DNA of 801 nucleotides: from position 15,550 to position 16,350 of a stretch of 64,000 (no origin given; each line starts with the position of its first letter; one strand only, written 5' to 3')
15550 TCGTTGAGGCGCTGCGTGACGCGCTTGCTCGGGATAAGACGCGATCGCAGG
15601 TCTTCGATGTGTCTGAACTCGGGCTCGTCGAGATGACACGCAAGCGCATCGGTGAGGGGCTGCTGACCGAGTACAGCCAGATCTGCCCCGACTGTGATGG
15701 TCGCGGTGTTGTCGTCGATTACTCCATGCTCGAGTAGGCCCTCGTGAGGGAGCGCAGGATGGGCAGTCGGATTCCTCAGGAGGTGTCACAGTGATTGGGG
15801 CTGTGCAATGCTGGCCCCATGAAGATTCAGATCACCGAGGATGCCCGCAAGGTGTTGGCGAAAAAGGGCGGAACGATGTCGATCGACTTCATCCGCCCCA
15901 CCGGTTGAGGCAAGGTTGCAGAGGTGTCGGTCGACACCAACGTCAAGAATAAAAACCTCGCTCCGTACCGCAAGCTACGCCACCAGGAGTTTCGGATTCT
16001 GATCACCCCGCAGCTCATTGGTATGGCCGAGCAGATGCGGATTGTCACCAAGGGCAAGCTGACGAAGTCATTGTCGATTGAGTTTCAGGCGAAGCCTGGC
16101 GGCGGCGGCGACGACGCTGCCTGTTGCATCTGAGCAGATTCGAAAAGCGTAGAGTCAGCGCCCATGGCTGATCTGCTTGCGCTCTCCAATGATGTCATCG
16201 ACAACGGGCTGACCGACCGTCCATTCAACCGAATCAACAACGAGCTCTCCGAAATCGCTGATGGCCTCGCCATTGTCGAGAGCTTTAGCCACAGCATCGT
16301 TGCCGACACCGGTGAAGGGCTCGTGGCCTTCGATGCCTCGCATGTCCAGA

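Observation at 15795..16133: Candidate selenoprotein: in-frame TGA plus an fdhF-like SECIS hairpin in a small HesB/IscA-like gene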

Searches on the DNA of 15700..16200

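Call 84: search_rna_families(source=window, start=15700, end=16200, threshold=evalue, max_evalue=10)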
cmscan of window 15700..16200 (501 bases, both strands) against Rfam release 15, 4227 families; matches with E-value up to 10: 1.
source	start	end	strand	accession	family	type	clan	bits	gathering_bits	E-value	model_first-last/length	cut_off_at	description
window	16159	16173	+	RF01134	sR30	Gene; snRNA; snoRNA; CD-box;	-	10.4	38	5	43-57/57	no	Small nucleolar RNA sR30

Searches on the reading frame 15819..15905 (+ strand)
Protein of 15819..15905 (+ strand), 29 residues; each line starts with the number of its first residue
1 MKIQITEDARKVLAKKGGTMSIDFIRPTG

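Call 4: search_protein_families(library=ncbifam, proteins=[window:15819-15905:+], max_evalue=10)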
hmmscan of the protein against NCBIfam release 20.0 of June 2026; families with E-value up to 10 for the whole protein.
seq(29 aa): 1 family
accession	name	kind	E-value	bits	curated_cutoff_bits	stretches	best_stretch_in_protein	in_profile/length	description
NF041239.1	Moor_selen_rel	subfamily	0.014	15.4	40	1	1-26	1-26/91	CC/Se motif family (seleno)protein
